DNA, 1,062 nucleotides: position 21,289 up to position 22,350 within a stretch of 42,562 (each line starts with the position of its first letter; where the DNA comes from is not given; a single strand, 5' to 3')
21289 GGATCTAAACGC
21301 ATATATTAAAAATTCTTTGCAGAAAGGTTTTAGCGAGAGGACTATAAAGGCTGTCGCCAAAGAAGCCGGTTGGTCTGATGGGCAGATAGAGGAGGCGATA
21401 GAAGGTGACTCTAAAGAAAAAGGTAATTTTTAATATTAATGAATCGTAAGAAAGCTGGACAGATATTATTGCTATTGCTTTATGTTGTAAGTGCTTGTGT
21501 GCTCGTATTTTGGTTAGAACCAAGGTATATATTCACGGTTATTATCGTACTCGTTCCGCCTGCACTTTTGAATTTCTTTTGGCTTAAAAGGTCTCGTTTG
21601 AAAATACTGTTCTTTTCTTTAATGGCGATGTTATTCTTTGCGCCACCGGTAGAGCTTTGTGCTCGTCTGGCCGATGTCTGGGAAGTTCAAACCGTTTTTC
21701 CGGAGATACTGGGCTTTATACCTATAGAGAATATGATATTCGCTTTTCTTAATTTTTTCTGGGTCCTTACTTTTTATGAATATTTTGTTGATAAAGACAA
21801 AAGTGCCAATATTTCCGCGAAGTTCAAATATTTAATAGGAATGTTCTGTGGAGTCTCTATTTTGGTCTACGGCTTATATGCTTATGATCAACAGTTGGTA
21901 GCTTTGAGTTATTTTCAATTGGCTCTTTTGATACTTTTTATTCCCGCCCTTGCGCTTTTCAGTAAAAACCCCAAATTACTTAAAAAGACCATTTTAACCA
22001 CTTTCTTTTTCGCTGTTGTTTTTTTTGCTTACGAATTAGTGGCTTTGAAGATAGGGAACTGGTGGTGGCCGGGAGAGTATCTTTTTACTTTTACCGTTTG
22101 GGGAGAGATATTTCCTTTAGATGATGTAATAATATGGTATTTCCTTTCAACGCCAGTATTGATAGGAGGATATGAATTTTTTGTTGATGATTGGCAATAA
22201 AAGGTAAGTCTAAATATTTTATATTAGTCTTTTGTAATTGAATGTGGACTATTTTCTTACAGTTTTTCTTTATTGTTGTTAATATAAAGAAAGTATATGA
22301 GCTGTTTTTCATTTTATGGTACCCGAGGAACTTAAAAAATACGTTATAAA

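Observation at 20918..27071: Candidate undescribed locus: a recurring ~40-aa helical module shared by a mini-protein and a 1,482-aa disordered giant, flanking a lycopene-cyclase-domain membrane protein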

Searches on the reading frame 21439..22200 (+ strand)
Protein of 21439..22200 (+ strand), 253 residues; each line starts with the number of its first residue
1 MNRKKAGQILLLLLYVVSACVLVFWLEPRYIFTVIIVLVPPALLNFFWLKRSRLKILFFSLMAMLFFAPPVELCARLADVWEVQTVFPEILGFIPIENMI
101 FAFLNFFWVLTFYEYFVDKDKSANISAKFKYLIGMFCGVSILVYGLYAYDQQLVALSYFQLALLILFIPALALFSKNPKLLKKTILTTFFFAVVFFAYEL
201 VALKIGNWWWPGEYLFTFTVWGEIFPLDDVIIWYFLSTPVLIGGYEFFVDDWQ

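Call 3: search_protein_families(library=pfam, proteins=[window:21439-22200:+], max_evalue=1)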
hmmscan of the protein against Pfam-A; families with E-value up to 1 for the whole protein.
window:21439-22200:+ (253 aa): 1 family
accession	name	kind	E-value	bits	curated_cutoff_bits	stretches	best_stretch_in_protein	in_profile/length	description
PF18916.5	Lycopene_cyc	-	0.31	12.1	27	1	31-116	5-92/92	Lycopene cyclase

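Call 4: search_protein_families(library=ncbifam, proteins=[window:21439-22200:+], max_evalue=1)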
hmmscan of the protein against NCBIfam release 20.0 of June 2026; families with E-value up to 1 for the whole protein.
window:21439-22200:+ (253 aa): 0 families

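Call 15: find_homologous_proteins(query=window:21439-22200:+, max_evalue=0.001)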
Query window:21439-22200:+ (253 aa): 312 proteins with E <= 0.001 among 1468 candidates; the best 120 are listed.
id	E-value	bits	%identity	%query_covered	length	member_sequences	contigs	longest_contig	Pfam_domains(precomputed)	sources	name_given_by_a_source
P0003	2.7e-153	527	95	100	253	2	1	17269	-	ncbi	ncbi:MAG: hypothetical protein ACQEP6_01400 [Patescibacteria group bacterium]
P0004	5.8e-133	461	81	100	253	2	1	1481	-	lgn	-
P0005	2.0e-118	413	74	100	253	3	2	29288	-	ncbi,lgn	ncbi:MAG: hypothetical protein ACLFNN_00555 [Candidatus Paceibacterota bacterium]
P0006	3.7e-116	406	73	99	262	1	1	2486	-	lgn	-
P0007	1.4e-112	394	68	100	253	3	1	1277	-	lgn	-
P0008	2.3e-109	383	67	93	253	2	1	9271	-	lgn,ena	-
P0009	2.5e-109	383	67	100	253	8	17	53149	-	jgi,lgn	jgi:hypothetical protein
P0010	3.3e-106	373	68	100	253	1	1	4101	-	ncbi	-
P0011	2.4e-100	354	60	100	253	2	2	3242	-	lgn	-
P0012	6.9e-100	352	60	100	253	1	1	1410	-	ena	-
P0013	3.6e-99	350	62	100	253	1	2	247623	-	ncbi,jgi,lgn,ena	-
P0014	8.8e-98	345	61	100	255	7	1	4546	-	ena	-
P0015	1.9e-97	344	58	100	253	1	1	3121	-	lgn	-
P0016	2.3e-97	344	60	100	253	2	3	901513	-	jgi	jgi:hypothetical protein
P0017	1.2e-95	338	60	100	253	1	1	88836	-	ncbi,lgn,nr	ncbi:MAG: hypothetical protein PHP37_00030 [Patescibacteria group bacterium]|nr:hypothetical protein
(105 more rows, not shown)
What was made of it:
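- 21439..22200 (+): 253-aa polytopic membrane protein. It belongs to a conserved Patescibacteria family with two internal repeats that distantly resemble the lycopene-cyclase domain. It is a lineage-specific neighbour of the module genes, not a conserved part of the cluster. 312 homologues were found; the 120 listed are 52-95% identical (call 15).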

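Call 19: search_protein_families(library=pfam, alignment_id=A2, max_evalue=1)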
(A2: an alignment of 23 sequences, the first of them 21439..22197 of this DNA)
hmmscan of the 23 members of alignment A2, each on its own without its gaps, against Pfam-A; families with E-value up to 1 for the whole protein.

A. member 1, window:21439-22197:+ (253 aa): 1 family
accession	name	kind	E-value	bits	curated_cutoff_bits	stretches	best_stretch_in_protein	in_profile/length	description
PF18916.5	Lycopene_cyc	-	0.31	12.1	27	1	31-116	5-92/92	Lycopene cyclase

B. families by the number of members that match (of 23 scanned): 9 families
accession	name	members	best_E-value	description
PF14089.11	KbaA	4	0.00036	KinB-signalling pathway activation in sporulation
PF18916.5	Lycopene_cyc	3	0.076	Lycopene cyclase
PF00122.25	E1-E2_ATPase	2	0.012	E1-E2 ATPase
PF08113.16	CoxIIa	1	0.0093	Cytochrome c oxidase subunit IIa family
PF20967.2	MASE7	1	0.01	MASE7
PF19845.4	DUF6320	1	0.016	Family of unknown function (DUF6320)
PF09610.15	Myco_arth_vir_N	1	0.26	Mycoplasma virulence signal region (Myco_arth_vir_N)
PF20176.3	DUF6541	1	0.27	Family of unknown function (DUF6541)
PF07695.17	7TMR-DISM_7TM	1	0.5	7TM diverse intracellular signalling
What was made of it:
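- On Lycopene cyclase domain (PF18916): 3 of 23 homologues match, with best E=0.076 (call 19).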

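Call 20: search_solved_structures(query=A2, max_evalue=10, show_alignments=2)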
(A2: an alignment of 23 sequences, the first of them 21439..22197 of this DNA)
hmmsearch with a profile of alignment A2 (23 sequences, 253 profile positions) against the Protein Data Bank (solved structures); distinct sequences matched with E-value up to 10: 1.
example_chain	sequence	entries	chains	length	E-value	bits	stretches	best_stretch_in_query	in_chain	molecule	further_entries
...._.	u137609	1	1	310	0.091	15.8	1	15-71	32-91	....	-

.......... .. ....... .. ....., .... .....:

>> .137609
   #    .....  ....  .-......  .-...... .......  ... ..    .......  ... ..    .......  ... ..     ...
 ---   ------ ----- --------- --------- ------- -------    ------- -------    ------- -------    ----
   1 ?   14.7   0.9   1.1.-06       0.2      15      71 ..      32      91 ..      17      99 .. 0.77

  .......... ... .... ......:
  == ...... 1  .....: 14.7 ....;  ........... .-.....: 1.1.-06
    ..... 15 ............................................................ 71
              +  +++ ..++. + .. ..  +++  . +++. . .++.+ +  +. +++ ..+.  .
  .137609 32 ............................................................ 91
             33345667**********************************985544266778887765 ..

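Call 32: find_related_loci(query=A2, collection=genome_contigs, flank=8000)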
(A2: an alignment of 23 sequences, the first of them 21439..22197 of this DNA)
Query A2 (253 aa) in genome_contigs; peptide patterns used: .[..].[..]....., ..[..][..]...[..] (x = any residue, [..] = any of these).
124 stretches matched a pattern; 75 encode a relative of the query (tblastn E <= 1e-3); 75 distinct loci.
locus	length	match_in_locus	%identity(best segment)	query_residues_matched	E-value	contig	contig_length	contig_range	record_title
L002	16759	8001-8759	95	1-253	1e-156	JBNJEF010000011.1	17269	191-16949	MAG: Patescibacteria group bacterium isolate Y23_14dBSe4.bin.91 NODE_2765_length_17269_cov_5.711474, whole genome shotgu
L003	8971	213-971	74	1-253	3e-124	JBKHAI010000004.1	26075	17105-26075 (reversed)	MAG: Candidatus Paceibacterota bacterium isolate D1M01_136 NODE_2511_length_26075_cov_41.077440, whole genome shotgun se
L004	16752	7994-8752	67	1-253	3e-115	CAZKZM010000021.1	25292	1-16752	MAG TPA_asm: uncultured Candidatus Saccharibacteria bacterium isolate SRP067234_co1_36 genome assembly, contig: k99_2184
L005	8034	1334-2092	65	1-253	2e-112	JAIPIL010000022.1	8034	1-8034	MAG: Candidatus Paceibacterota bacterium isolate Tobar13.5m-G73 Tobar13-5m-C9808, whole genome shotgun sequence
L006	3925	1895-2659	62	1-253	2e-105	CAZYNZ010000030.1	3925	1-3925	MAG TPA_asm: uncultured Candidatus Saccharibacteria bacterium isolate SRP178699_co1_113 genome assembly, contig: NODE_35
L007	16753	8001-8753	63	1-251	2e-104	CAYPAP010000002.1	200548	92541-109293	MAG TPA_asm: uncultured Gammaproteobacteria bacterium isolate SRP241326_co2_355 genome assembly, contig: NODE_73_length_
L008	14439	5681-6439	60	1-253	1e-101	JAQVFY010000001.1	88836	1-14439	MAG: Patescibacteria group bacterium isolate STE_17 NODE_382_length_88836_cov_4.608608_Sandtown_E, whole genome shotgun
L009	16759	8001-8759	58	1-253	1e-98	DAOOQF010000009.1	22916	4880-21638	MAG TPA_asm: bacterium isolate AMR_MDS_2578 NODE_2738_length_22916_cov_5.499103, whole genome shotgun sequence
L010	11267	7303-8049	56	3-253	3e-96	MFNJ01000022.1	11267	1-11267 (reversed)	MAG: Candidatus Levybacteria bacterium RIFCSPHIGHO2_01_FULL_36_15 rifcsphigho2_01_scaffold_28747, whole genome shotgun s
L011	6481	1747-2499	55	3-253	9e-96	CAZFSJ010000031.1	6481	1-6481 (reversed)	MAG TPA_asm: Candidatus Woesearchaeota archaeon isolate binchicken_co151_555 genome assembly, contig: NODE_20555_length_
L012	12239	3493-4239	56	3-251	9e-95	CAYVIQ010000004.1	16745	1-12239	MAG TPA_asm: Candidatus Woesearchaeota archaeon isolate binchicken_co129_339 genome assembly, contig: NODE_10160_length_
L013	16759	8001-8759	62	1-253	7e-95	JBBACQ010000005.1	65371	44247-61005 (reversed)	MAG: Patescibacteria group bacterium isolate SO_2017_LW1_52 NODE_201_length_65371_cov_1.665364_LW64-88_2017, whole genom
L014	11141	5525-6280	56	1-252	3e-94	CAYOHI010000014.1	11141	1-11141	MAG TPA_asm: uncultured Candidatus Saccharibacteria bacterium isolate SRP200020_co1_324 genome assembly, contig: NODE_78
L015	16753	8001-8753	58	1-251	3e-94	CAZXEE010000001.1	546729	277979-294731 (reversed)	MAG TPA_asm: uncultured Gammaproteobacteria bacterium isolate SRP192927_co4_30 genome assembly, contig: NODE_1_length_54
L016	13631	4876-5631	54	1-251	7e-94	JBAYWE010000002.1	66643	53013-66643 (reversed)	MAG: Candidatus Paceibacterota bacterium isolate SO_2016_LW3_76 scaffold00612_LW162_2016, whole genome shotgun sequence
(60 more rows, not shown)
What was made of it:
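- Closest known: Lycopene cyclase domain proteins. Different: The family is 52-95% identical across diverse Patescibacteria genomes (Levybacteria, Paceibacterota, Falkowbacteria and others) (calls 15, 32), which suggests a different, housekeeping substrate.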

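Call 42: find_encoding_contigs(protein=P0006, flank=10000, max_places=3)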
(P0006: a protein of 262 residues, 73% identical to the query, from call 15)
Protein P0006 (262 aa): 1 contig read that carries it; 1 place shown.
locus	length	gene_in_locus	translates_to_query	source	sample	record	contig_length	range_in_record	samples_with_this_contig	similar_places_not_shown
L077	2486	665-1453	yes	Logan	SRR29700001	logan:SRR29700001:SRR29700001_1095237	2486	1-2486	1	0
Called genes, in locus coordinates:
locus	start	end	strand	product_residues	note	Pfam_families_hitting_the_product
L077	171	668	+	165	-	-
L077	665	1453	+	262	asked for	-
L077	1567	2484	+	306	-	?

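Call 43: find_encoding_contigs(protein=P0005, flank=10000, max_places=3)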
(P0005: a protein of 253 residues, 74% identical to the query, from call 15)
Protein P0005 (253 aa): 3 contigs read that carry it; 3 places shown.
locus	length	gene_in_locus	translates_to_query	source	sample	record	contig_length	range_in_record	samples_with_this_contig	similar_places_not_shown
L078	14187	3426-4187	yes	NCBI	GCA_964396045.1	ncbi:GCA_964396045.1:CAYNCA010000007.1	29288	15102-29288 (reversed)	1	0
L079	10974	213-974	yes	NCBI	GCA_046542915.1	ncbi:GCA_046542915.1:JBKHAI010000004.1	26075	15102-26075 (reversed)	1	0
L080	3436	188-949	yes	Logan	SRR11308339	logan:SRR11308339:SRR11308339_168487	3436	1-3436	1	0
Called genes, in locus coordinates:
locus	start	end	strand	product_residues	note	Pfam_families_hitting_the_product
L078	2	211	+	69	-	?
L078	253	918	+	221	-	-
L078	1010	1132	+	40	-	-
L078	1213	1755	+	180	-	-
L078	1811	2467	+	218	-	-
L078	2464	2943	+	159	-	-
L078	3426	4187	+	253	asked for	-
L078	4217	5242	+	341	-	PF01170:UPF0020, PF13847:Methyltransf_31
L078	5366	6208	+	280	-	PF00483:NTP_transferase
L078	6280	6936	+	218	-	PF03332:PMM (weak)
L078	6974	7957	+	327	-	-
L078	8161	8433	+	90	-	-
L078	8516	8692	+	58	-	-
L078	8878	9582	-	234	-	PF07589:PEP_exosort_dom (weak)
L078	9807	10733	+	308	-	PF00246:Peptidase_M14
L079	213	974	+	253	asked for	-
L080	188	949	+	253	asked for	-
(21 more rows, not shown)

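Call 63: predict_structure(alignment_id=A2)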
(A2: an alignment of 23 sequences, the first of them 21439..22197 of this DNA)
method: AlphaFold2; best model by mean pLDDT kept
length: 253 residues; sequences in the alignment: 23
mean_pLDDT: 91.2   pTM: 0.90
mean pLDDT of the five models: 91.2, 91.1, 90.5, 87.7, 56.9
residues with pLDDT >= 90: 165; 70-90: 85; 50-70: 3; < 50: 0
segments of 3 or more residues with pLDDT < 50: none
pLDDT, mean of each block of 10 residues (from residue 1): 95 98 97 96 98 95 92 86 88 87 97 96 92 91 88 74 86 94 96 94 92 84 85 90 94 80
secondary structure, 60 per line:
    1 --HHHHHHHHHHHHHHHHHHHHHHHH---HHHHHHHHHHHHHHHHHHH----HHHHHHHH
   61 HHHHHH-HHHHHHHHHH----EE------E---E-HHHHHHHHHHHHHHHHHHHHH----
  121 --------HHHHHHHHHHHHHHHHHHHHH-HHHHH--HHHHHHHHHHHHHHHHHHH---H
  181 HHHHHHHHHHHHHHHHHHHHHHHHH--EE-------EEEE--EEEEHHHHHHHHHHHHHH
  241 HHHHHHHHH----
elements in order: H3-26 H30-48 H53-66 H68-77 H96-116 H129-149 H151-155 H158-176 H180-205 E217-220 E223-226 H227-249

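Call 66: fold_search(model_id=the predicted structure, library=pdb)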
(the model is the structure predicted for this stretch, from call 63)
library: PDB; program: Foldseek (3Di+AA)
matches with E <= 10: 27; with E <= 0.001: 0
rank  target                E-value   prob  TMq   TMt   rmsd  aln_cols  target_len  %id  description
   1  4xu4                  1.5e+00  0.21  0.33  0.41   8.5       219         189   11  Crystal structure of a mycobacterial Insig homolog MvINS from Mycobacterium vanbaalenii at 1.9A resolution (released 2015-10-14)
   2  4xu6                  2.8e+00  0.16  0.34  0.42   8.4       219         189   11  Crystal structure of cross-linked MvINS R77C trimer at 1.9A resolution (released 2015-10-14)
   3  7ugx                  2.8e+00  0.02  0.14  0.09  23.4       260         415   15  Asp-bound GltPh RSMR mutant in IFS-B1 state (released 2023-03-29)
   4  7ahk                  3.6e+00  0.02  0.16  0.12  21.0       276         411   14  Crystal structure of the outward-facing state of the substrate-free Na+-only bound glutamate transporter homolog GltPh (released 2020-11-18)
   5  2nwl_B                3.6e+00  0.02  0.14  0.10  24.5       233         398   14  Crystal structure of GltPh in complex with L-Asp (released 2007-02-27)
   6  6x16_A                3.7e+00  0.02  0.16  0.12  20.8       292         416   15  Inward-facing state of the glutamate transporter homologue GltPh in complex with TBOA (released 2020-11-18)
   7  7ugd                  3.7e+00  0.01  0.12  0.09  24.0       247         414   15  Asp-bound GltPh RSMR mutant in IFS-A1 state (released 2023-03-29)
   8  6x01_A                3.9e+00  0.01  0.13  0.09  23.7       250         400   12  Crystal structure of the GltPh V216C-A391C mutant cross-linked in outward-facing state (released 2021-02-17)
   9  6x15_A                4.4e+00  0.01  0.12  0.08  22.6       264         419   14  Inward-facing state of the glutamate transporter homologue GltPh in complex with L-aspartate and sodium ions (released 2020-11-18)
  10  6lh1                  5.1e+00  0.03  0.21  0.20  16.4       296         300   11  Crystal structure of a cysteine-pair mutant (Y113C-P190C) of a bacterial bile acid transporter trapped in an outward-fac (released 2020-12-09)
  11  7rcp_A                5.6e+00  0.01  0.13  0.09  23.7       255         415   12  GltPh mutant (S279E/D405N) in complex with aspartate and sodium ions (released 2022-04-20)
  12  4n7w_A                5.9e+00  0.02  0.20  0.17  16.2       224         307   13  Crystal Structure of the sodium bile acid symporter from Yersinia frederiksenii (released 2013-12-11)
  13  8qb4                  5.9e+00  0.01  0.15  0.11  21.6       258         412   13  Crystal structure of apo-GltTk obtained with in meso crystallization (H32 space group) (released 2024-09-11)
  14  7cyk_A                6.2e+00  0.03  0.26  0.23  16.3       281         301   13  Crystal structure of a second cysteine-pair mutant (V110C-I197C) of a bacterial bile acid transporter before disulfide (released 2021-01-13)
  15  3lnm_D                6.6e+00  0.02  0.11  0.09  18.7       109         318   16  F233W mutant of the Kv2.1 paddle-Kv1.2 chimera channel (released 2010-04-14)
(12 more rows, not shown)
